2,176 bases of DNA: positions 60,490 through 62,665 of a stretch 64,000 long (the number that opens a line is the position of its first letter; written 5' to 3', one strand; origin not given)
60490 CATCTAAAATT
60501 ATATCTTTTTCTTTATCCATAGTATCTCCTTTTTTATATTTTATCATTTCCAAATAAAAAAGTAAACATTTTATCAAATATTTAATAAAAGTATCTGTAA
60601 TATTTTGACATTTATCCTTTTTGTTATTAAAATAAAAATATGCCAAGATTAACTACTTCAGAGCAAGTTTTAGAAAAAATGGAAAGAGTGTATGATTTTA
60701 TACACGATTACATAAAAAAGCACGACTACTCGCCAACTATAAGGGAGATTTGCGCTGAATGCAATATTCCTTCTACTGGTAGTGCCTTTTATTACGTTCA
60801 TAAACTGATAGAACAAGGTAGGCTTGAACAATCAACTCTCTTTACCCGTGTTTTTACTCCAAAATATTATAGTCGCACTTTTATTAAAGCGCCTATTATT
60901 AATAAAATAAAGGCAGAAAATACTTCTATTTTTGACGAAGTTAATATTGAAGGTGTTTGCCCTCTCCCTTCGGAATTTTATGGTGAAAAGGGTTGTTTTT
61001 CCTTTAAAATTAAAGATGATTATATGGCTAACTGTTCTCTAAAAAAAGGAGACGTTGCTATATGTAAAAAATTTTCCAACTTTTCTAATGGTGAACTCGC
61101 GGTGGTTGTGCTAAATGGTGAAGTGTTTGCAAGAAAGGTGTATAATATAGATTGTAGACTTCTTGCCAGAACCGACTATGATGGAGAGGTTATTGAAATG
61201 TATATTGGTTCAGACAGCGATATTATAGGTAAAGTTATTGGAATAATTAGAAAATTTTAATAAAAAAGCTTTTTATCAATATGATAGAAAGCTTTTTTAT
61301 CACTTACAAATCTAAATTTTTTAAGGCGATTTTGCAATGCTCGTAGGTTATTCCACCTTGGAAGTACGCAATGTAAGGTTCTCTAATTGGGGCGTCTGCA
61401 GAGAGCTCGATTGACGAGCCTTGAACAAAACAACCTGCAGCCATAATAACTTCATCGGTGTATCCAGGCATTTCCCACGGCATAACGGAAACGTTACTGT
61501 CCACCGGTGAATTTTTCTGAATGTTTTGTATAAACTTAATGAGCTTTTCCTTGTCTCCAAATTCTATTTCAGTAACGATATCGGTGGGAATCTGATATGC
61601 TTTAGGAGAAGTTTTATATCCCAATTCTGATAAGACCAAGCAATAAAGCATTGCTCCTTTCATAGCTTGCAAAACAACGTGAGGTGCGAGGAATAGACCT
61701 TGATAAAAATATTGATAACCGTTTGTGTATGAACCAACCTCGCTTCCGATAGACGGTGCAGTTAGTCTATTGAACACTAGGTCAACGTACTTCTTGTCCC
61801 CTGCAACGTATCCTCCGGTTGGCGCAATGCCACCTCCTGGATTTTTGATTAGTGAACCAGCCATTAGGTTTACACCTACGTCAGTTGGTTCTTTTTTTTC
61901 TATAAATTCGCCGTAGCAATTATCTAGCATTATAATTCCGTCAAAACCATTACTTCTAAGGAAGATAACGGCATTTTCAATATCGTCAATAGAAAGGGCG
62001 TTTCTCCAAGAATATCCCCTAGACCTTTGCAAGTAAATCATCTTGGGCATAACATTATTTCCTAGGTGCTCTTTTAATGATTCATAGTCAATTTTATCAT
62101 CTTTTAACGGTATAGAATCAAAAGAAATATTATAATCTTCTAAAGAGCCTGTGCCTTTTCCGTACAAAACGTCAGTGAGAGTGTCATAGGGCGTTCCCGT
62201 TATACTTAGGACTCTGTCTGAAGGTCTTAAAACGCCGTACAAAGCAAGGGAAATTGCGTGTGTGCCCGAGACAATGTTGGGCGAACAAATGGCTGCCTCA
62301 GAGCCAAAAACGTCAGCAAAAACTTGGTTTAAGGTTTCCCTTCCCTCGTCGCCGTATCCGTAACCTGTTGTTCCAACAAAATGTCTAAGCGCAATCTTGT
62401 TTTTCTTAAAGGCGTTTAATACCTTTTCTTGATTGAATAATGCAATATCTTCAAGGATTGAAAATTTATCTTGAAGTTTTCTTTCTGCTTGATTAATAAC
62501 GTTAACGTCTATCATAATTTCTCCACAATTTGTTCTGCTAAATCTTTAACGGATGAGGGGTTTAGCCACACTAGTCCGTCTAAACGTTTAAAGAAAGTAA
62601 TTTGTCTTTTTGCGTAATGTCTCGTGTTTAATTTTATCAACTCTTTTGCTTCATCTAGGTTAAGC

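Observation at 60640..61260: LexA orthologue with the Ala-Gly cleavage bond and catalytic Ser both substituted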

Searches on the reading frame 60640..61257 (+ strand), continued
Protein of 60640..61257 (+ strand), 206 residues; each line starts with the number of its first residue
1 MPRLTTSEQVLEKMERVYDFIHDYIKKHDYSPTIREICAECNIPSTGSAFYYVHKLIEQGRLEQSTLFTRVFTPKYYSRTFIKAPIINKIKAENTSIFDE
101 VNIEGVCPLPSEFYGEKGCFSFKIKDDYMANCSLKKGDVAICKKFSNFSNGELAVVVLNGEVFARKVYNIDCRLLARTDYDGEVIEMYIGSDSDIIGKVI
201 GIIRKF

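Call 49: fold_search(model_id=the predicted structure, library=pdb)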
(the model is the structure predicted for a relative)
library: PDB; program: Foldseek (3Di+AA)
matches with E <= 10: 1022; with E <= 0.001: 35
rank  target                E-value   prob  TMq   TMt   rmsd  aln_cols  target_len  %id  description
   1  3k2z_B                8.7e-13  1.00  0.50  0.52  13.1       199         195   22  Crystal structure of a LexA protein from Thermotoga maritima (released 2010-10-06)
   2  3k2z_A                5.2e-12  1.00  0.51  0.54  12.2       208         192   22  Crystal structure of a LexA protein from Thermotoga maritima (released 2010-10-06)
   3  1jhh_A                2.3e-10  1.00  0.50  0.52  14.2       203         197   18  LEXA S119A MUTANT (released 2001-09-19)
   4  1jhf_A                2.5e-10  1.00  0.50  0.52  13.9       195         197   19  LEXA G85D MUTANT (released 2001-09-19)
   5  3jsp_A                2.7e-10  1.00  0.49  0.52  10.3       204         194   18  Classic Protein With a New Twist: crystal structure of a LexA repressor DNA complex (released 2010-08-18)
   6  3jsp_B                5.7e-10  1.00  0.47  0.50  11.5       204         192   18  Classic Protein With a New Twist: crystal structure of a LexA repressor DNA complex (released 2010-08-18)
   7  3jso_A                1.3e-09  1.00  0.46  0.50  10.3       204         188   18  Classic Protein With a New Twist: crystal structure of a LexA repressor DNA complex (released 2010-08-18)
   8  3jso_B                3.4e-09  1.00  0.46  0.50  12.0       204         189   18  Classic Protein With a New Twist: crystal structure of a LexA repressor DNA complex (released 2010-08-18)
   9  8trg_I                3.9e-09  1.00  0.47  0.51  12.3       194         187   18  Structure of full-length LexA bound to a RecA filament (released 2023-11-15)
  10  3k3r_F                1.0e-07  1.00  0.42  0.50   9.2       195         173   17  Unrefined crystal structure of a LexA-DNA complex (released 2010-08-18)
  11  7ocj_F                7.9e-07  1.00  0.49  0.73   3.3       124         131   18  Crystal structure of E.coli LexA in complex with nanobody NbSOS2(Nb14509) (released 2022-10-26)
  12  8b0v_A                7.9e-07  1.00  0.49  0.76   3.3       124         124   20  Crystal structure of C-terminal domain of Pseudomonas aeruginosa LexA G91D mutant (released 2024-03-27)
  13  7b5g_G                8.4e-07  1.00  0.48  0.72   3.6       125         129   18  Crystal structure of E.coli LexA in complex with nanobody NbSOS3(Nb14527) (released 2022-09-14)
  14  6a2s_A                1.0e-06  1.00  0.39  0.77   3.6       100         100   24  Mycobacterium tuberculosis LexA C-domain S160A (released 2019-01-23)
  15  6a2q                  1.9e-06  1.00  0.42  0.82   2.9       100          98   24  Mycobacterium tuberculosis LexA C-domain I (released 2019-01-23)
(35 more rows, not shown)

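Call 56: search_protein_families(library=ncbifam, proteins=[P0002, P0004, P0005], max_evalue=0.001)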
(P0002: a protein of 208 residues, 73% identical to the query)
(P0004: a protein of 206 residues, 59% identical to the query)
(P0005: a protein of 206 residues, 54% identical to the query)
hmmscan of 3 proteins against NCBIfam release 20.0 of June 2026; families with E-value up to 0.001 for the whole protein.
P0002 (208 aa): 2 families
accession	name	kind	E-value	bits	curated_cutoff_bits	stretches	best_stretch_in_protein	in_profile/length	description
TIGR00498.1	lexA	equivalog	5.5e-25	88.2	110.95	1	13-206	7-202/203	transcriptional repressor LexA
NF007621.2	PRK10276.1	subfamily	0.00047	20.2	110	1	118-200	28-111/115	translesion error-prone DNA polymerase V autoproteolytic subunit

P0004 (206 aa): 2 families
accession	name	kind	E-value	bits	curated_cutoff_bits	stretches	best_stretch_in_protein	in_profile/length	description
TIGR00498.1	lexA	equivalog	3.1e-22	79.2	110.95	1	12-206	6-202/203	transcriptional repressor LexA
NF007621.2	PRK10276.1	subfamily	3e-05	24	110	1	115-203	25-114/115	translesion error-prone DNA polymerase V autoproteolytic subunit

P0005 (206 aa): 2 families
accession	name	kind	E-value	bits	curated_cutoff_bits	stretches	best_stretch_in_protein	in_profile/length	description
TIGR00498.1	lexA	equivalog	5.8e-23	81.6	110.95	1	11-206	5-202/203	transcriptional repressor LexA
NF007621.2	PRK10276.1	subfamily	0.00011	22.2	110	1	117-204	27-111/115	translesion error-prone DNA polymerase V autoproteolytic subunit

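Call 57: search_protein_families(library=phrogs, proteins=[window:60640-61257:+], max_evalue=0.001)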
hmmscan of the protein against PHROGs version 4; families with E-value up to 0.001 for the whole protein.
window:60640-61257:+ (206 aa): 4 families
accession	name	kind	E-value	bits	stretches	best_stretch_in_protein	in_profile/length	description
phrog_3502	-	unknown function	9.3e-09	36.4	1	9-65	48-104/131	-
phrog_811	-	DNA, RNA and nucleotide metabolism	5.4e-07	30.3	1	119-205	48-134/140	UmuD-like protein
phrog_24920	-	unknown function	3.5e-06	28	1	9-63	3-57/125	-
phrog_4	-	transcription regulation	4e-06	27.1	1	109-205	243-338/400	transcriptional repressor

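Call 62: find_related_loci(query=A2, collection=metagenome_contigs, flank=3000)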
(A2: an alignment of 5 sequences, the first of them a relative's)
Query A2 (206 aa) in metagenome_contigs; peptide patterns used: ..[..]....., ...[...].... (x = any residue, [..] = any of these).
103 stretches matched a pattern, but none encodes a relative of the query by tblastn (E <= 1e-3).

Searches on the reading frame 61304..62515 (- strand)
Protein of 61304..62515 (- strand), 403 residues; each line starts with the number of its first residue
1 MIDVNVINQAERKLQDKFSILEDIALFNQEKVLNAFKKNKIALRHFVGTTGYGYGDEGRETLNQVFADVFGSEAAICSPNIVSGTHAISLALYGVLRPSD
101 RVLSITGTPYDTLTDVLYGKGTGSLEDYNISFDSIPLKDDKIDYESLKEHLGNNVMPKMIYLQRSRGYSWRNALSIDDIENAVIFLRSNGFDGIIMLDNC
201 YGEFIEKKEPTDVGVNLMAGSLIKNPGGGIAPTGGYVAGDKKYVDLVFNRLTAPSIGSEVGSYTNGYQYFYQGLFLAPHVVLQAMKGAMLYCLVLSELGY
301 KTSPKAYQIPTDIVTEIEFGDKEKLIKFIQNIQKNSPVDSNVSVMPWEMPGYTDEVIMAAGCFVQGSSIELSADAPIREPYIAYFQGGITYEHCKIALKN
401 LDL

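Call 13: find_related_loci(query=window:61304-62515:-, collection=genome_contigs, flank=6000)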
Query window:61304-62515:- (403 aa) in genome_contigs; peptide patterns used: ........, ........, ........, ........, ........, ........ (x = any residue, [..] = any of these).
312 stretches matched a pattern; 68 encode a relative of the query (tblastn E <= 1e-3); 67 distinct loci.
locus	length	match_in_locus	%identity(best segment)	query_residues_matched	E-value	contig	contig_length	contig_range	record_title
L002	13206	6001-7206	85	1-403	0e+0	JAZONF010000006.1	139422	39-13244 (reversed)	MAG: Christensenellaceae bacterium isolate T1900045642_YK20190336.MAGScoT_cleanbin_000007 SGB_8134_k141_1352585, whole g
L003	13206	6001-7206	79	1-403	0e+0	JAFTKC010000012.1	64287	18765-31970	MAG: Clostridia bacterium isolate RGIG3891 Roe_deer_Cecum-2__c171835, whole genome shotgun sequence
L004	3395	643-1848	73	1-403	0e+0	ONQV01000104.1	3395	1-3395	uncultured Clostridiales bacterium isolate RUG547 genome assembly, contig: scaffold_69062, whole genome shotgun sequence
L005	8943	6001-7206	72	1-403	0e+0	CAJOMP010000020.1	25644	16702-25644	uncultured Clostridia bacterium isolate Reindeer_2_mag_170 genome assembly, contig: scaffold_3047, whole genome shotgun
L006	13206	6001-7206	71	1-403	0e+0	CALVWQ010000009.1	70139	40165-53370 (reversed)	MAG: uncultured Clostridia bacterium isolate BRZ_AM__bin87 genome assembly, contig: BRZ_AM__NODE_481_length_70139_cov_5.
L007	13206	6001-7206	70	1-403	0e+0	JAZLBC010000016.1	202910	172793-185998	MAG: Christensenellaceae bacterium isolate T1900045067_TC20190061.MAGScoT_cleanbin_000009 SGB_4605_k141_2298051, whole g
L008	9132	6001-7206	69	1-403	0e+0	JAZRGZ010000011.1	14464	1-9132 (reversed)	MAG: Christensenellaceae bacterium isolate T1900045485_YK20190179.MAGScoT_cleanbin_000038 SGB_7343_k141_2750742, whole g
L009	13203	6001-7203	71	1-402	0e+0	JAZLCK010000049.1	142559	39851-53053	MAG: Christensenellaceae bacterium isolate T1900045051_TC20190044.MAGScoT_cleanbin_000007 SGB_4524_k141_3813239, whole g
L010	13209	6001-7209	71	1-403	0e+0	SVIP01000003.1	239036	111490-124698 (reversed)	MAG: Clostridiales bacterium isolate SIG412 NODE_609_length_239036_cov_3.480451, whole genome shotgun sequence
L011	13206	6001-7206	70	1-403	0e+0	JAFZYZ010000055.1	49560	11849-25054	MAG: Clostridia bacterium isolate RGIG8226 Water_buffalos_Rumen-5__c951671, whole genome shotgun sequence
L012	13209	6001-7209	70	1-403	0e+0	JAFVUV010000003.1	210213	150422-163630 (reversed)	MAG: Clostridia bacterium isolate RGIG5415 Sheep_Colon-4__c18395, whole genome shotgun sequence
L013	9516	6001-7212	70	1-403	0e+0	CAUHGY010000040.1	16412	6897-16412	MAG TPA_asm: uncultured Clostridia bacterium isolate SRR16280020_bin.31_MetaWRAP_v1.3_MAG genome assembly, contig: ERZ19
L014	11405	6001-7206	70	1-403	0e+0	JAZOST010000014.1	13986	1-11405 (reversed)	MAG: Christensenellaceae bacterium isolate T1900045543_YK20190237.MAGScoT_cleanbin_000006 SGB_7829_k141_1750353, whole g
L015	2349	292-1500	70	1-403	0e+0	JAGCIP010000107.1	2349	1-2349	MAG: Clostridia bacterium isolate RGIG9825 Yak_Rectum-1__c507362, whole genome shotgun sequence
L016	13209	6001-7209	69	1-403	0e+0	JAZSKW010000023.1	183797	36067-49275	MAG: Christensenellaceae bacterium isolate T1900044559_TS20190025.MAGScoT_cleanbin_000013 SGB_351_k141_1378918, whole ge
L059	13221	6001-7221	46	2-401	2e-120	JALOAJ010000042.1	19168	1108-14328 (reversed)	MAG: Bacillota bacterium isolate SO_2017_LW2 bin 155 scaffold_6342_c1_LW138R_2017, whole genome shotgun sequence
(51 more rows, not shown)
